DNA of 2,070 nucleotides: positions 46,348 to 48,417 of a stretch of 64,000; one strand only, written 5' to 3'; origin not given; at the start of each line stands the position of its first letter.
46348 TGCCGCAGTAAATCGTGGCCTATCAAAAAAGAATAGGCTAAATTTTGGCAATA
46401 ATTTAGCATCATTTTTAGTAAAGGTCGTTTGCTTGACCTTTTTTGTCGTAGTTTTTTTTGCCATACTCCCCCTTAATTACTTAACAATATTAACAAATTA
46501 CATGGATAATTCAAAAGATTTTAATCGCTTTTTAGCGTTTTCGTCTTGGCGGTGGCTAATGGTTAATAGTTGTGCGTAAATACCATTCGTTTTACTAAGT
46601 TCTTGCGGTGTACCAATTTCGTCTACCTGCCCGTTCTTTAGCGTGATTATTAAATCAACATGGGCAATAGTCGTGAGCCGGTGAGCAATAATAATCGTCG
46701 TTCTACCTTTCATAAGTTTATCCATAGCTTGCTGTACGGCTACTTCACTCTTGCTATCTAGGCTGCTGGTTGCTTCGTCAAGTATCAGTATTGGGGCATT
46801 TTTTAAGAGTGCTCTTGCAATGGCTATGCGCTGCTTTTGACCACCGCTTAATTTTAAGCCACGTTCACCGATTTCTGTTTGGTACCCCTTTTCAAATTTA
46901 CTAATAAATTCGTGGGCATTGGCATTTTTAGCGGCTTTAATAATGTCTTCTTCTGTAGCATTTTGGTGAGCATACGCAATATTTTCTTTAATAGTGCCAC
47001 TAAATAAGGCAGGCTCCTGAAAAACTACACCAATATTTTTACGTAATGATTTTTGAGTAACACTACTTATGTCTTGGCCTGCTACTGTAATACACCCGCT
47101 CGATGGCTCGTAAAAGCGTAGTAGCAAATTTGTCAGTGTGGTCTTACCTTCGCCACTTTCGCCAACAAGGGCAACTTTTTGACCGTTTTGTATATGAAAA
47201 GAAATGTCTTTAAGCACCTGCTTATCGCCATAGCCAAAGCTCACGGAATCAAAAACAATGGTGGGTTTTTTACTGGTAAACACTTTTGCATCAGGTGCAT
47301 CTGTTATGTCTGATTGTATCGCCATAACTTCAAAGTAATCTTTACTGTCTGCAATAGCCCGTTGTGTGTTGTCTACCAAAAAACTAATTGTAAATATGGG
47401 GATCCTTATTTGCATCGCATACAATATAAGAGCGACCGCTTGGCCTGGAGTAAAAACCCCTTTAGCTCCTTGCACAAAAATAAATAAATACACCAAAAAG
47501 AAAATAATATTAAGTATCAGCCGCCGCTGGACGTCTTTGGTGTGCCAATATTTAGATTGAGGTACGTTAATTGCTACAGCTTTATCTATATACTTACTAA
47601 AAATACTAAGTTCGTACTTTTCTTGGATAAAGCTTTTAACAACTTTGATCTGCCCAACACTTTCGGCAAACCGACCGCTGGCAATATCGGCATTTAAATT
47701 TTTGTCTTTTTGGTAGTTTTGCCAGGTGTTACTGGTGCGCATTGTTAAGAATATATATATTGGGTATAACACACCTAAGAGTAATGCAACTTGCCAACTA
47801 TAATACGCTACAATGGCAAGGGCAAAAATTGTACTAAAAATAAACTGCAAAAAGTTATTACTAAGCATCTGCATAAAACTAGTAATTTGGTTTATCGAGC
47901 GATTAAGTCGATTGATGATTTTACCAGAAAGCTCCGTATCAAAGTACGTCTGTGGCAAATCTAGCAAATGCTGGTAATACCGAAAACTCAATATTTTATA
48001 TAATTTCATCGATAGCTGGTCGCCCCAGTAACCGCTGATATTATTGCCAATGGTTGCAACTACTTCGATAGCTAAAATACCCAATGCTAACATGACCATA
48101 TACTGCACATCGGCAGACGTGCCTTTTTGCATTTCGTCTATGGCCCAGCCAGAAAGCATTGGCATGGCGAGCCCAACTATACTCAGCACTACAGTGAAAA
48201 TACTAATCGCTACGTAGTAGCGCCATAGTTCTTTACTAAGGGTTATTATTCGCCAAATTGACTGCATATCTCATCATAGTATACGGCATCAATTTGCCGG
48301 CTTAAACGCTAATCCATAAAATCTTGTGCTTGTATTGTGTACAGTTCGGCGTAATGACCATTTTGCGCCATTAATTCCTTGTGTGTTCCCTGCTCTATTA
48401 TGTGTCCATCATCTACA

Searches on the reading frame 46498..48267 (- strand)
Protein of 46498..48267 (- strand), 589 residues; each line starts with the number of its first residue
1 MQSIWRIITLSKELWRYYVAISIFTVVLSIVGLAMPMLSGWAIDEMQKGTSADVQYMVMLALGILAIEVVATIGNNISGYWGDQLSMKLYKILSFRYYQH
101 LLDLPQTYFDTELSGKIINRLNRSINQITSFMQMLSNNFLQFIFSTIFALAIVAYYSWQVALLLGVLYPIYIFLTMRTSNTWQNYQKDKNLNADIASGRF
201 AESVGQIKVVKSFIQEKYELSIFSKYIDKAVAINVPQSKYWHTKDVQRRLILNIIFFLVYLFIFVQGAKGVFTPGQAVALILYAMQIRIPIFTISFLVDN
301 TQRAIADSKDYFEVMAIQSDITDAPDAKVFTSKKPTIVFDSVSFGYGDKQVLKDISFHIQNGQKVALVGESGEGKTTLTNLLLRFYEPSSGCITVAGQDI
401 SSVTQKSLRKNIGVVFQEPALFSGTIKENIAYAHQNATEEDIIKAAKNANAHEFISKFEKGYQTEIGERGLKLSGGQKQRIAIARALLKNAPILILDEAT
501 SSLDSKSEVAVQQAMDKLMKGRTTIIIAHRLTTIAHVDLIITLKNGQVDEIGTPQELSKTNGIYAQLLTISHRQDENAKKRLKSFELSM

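Call 7: search_protein_families(library=pfam, proteins=[window:46498-48267:-])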
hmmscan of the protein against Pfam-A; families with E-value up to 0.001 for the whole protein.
window:46498-48267:- (589 aa): 4 families
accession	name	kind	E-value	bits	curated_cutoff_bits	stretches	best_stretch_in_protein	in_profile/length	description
PF00005.33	ABC_tran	-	2.1e-37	129.2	25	1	352-501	1-137/137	ABC transporter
PF00664.28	ABC_membrane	-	1.1e-32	114.2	28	1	21-288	4-271/274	ABC transporter transmembrane region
PF02463.25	SMC_N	-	6.6e-07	29.4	40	1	320-544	135-212/220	RecF/RecN/SMC N terminal domain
PF13401.12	AAA_22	-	6.2e-05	23.8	27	1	365-439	8-65/130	AAA domain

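Call 75: search_solved_structures(query=window:46501-48267:-, max_evalue=1e-40)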
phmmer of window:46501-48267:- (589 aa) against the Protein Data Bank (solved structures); distinct sequences matched with E-value up to 1e-40: 254 (the best 60 are shown).
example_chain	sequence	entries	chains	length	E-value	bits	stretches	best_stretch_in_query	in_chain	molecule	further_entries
8woi_A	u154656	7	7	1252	4.2e-146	490.8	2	93-570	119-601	ABC transporter B family member 19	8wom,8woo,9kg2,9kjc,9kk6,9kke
8zpx_B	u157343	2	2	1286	7.3e-146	490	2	93-580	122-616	ABC transporter B family member 1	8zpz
9juj_A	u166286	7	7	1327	8.6e-146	489.8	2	93-580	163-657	ABC transporter B family member 1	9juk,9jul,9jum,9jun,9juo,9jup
8wp0_A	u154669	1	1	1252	3.3e-145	487.9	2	93-570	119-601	ABC transporter B family member 19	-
8zq4_B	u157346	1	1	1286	5.5e-145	487.2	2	93-580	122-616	ABC transporter B family member 1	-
8gmg_A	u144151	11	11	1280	1.1e-143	482.8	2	80-573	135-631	ATP-dependent translocase ABCB1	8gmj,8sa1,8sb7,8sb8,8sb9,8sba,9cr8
8sa0_A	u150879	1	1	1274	1.4e-143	482.5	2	80-573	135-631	ATP-dependent translocase ABCB1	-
6qex_A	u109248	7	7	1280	1.5e-143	482.4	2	80-573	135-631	Multidrug resistance protein 1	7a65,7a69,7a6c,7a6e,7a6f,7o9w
8y6h_A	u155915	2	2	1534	2.1e-143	481.9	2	80-573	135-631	ATP-dependent translocase ABCB1,mNeonGreen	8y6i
6c0v_A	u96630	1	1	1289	5.1e-143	480.7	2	80-573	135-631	Multidrug resistance protein 1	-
4f4c_A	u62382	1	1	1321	9e-142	476.5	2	96-571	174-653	Multidrug resistance protein pgp-1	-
7niu_A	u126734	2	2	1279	1.7e-141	475.7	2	84-571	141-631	Isoform 2 of Phosphatidylcholine translocator ABCB4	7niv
6ujs_A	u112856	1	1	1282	1.8e-141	475.6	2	79-569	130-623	ATP-dependent translocase ABCB1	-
4q9h_A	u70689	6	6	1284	3.1e-141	474.8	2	79-569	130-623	Multidrug resistance protein 1A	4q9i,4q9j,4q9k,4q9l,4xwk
4ksb_A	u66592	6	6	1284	3.1e-141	474.8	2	79-569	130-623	Multidrug resistance protein 1A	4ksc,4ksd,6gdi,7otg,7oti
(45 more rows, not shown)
